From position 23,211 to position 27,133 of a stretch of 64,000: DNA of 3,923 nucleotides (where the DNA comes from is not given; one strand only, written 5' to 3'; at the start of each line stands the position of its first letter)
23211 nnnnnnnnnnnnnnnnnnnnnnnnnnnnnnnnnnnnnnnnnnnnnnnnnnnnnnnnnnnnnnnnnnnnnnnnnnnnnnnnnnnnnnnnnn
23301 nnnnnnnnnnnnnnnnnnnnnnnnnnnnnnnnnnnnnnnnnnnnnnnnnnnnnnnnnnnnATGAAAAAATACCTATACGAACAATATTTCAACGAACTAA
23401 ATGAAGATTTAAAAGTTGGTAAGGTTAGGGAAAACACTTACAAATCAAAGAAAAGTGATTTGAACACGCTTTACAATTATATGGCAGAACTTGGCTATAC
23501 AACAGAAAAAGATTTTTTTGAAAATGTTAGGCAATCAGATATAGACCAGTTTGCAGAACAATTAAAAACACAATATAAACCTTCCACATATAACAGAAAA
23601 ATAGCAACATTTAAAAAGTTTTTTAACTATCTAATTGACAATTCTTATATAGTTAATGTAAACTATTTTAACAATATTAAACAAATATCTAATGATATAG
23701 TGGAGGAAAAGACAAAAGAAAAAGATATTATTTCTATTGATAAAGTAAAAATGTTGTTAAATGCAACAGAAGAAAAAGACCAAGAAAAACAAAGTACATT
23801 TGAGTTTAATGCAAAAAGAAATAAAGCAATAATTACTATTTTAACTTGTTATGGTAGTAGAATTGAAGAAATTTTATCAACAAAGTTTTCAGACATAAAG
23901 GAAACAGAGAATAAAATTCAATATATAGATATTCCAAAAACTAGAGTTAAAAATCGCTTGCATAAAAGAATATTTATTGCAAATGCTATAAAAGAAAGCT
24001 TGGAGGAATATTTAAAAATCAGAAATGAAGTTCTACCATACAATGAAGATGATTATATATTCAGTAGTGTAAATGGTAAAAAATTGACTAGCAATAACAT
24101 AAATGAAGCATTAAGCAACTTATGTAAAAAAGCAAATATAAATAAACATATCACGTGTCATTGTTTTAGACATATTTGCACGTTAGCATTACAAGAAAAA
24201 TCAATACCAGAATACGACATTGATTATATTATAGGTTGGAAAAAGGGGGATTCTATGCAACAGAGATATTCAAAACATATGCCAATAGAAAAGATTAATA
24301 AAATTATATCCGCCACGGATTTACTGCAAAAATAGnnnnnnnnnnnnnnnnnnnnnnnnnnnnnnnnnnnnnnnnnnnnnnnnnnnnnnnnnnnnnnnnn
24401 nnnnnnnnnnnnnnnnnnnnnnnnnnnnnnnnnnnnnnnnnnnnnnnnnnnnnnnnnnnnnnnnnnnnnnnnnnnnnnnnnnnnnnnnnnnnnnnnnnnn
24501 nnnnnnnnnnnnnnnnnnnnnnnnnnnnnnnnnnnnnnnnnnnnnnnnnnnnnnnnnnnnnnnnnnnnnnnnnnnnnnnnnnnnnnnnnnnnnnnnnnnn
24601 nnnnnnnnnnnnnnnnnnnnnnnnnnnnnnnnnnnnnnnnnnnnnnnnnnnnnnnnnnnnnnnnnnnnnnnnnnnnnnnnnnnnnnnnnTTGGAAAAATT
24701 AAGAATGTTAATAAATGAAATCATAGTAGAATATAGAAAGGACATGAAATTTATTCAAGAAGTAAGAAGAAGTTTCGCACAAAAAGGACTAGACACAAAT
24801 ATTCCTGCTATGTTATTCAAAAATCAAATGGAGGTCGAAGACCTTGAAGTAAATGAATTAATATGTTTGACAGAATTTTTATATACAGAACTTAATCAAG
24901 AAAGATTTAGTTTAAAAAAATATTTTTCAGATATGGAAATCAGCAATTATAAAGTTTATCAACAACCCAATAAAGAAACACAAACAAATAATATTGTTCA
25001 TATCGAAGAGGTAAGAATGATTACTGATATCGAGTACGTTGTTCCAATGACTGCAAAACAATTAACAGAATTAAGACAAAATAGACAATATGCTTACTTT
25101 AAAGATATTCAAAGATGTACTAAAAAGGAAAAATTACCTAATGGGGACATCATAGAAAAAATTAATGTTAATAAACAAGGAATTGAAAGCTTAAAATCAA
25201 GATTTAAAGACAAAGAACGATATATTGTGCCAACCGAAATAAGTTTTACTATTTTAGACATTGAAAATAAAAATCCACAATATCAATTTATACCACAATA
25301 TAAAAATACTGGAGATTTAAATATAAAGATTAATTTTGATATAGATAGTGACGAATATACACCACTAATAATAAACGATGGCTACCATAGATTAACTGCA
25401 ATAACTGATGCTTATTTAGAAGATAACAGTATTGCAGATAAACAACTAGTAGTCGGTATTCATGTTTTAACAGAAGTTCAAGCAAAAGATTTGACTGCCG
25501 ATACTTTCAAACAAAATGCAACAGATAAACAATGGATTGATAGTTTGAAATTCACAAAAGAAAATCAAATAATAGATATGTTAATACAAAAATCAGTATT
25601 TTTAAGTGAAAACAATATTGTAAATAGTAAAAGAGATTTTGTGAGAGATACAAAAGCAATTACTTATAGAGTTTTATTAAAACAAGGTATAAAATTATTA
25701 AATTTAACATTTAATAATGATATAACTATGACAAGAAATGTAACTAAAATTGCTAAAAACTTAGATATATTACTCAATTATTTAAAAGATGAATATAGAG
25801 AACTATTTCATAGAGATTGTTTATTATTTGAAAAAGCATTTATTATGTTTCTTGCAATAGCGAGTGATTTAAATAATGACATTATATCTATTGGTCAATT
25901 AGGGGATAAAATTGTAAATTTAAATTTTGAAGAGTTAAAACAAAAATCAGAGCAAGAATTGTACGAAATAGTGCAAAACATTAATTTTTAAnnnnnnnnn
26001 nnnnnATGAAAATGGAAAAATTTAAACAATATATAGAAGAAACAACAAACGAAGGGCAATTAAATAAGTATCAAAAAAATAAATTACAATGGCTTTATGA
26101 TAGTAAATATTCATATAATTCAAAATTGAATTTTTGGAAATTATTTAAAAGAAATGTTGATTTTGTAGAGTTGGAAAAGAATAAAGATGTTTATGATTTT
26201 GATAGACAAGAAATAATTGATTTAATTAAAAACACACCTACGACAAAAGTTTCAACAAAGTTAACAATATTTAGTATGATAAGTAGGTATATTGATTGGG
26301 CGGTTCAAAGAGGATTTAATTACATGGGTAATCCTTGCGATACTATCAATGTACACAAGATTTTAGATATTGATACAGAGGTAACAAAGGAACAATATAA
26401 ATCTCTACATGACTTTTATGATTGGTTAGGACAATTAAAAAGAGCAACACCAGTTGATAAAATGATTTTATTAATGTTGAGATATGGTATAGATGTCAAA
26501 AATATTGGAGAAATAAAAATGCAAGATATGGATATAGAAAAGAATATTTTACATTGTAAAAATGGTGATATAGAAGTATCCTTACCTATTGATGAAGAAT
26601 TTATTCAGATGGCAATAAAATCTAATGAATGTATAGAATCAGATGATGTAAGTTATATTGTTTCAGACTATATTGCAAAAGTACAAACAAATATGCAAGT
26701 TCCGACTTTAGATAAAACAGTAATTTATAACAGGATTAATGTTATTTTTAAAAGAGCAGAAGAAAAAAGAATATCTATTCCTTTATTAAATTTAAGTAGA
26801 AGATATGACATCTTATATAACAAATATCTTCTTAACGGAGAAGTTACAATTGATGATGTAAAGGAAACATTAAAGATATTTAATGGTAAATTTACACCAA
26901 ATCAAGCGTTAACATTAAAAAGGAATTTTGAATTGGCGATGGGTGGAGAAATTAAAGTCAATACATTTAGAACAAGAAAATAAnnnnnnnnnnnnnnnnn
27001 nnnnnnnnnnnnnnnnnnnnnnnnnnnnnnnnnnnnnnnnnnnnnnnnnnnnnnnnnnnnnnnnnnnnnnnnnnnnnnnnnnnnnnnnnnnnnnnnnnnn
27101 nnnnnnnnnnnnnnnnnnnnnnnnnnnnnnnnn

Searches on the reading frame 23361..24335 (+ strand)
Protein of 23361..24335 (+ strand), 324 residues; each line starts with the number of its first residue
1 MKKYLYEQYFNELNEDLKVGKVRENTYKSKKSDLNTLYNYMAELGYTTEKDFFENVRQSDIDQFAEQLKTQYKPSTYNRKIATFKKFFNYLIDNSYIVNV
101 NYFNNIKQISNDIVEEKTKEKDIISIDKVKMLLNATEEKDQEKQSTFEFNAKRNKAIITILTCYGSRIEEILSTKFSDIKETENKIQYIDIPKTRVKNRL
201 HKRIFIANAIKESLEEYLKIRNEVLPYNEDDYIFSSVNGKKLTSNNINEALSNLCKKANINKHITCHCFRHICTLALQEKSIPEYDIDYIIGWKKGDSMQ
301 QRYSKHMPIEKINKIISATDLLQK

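Call 63: search_protein_families(library=pfam, proteins=[window:23361-24335:+], max_evalue=0.001)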
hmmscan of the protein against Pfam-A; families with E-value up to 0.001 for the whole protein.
window:23361-24335:+ (324 aa): 3 families
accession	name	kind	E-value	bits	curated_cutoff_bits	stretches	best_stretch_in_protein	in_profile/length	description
PF00589.27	Phage_integrase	-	5e-23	82.2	27.1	1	128-305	7-167/172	Phage integrase family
PF02899.23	Phage_int_SAM_1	-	2e-07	31.6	22.3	1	15-93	6-81/83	Phage integrase, N-terminal SAM-like domain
PF22560.2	GMT-wHTH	-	2e-05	25.4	27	0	39-94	3-54/82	GMT-like wHTH domain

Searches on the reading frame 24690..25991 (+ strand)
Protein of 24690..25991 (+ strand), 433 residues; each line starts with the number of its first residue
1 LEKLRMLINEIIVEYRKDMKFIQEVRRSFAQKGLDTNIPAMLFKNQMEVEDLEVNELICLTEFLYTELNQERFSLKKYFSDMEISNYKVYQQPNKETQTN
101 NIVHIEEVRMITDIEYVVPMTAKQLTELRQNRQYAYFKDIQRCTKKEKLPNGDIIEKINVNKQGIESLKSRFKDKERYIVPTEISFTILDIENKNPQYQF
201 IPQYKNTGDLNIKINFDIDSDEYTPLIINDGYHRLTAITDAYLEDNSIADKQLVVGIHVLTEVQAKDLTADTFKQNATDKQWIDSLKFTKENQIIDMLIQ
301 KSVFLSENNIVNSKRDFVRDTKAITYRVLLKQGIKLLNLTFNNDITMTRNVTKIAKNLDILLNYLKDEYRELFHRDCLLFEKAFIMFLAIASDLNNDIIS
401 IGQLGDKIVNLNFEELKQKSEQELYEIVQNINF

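Call 63: search_protein_families(library=pfam, proteins=[window:24690-25991:+], max_evalue=0.001)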
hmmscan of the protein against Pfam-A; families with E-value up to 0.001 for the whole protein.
window:24690-25991:+ (433 aa): 1 family
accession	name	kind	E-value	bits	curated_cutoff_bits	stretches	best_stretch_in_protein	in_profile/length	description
PF14072.11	DndB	-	8e-05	22.3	29.1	1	142-263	42-137/338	DNA-sulfur modification-associated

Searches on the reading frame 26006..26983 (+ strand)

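Call 63: search_protein_families(library=pfam, proteins=[window:26006-26983:+], max_evalue=0.001)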
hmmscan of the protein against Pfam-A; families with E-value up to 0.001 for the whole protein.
window:26006-26983:+ (325 aa): 1 family
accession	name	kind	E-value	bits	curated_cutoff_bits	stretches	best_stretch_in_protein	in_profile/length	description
PF22822.1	MrpR_N_CB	-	3e-10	41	27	1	24-101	5-79/79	MrpR, N-terminal core-binding domain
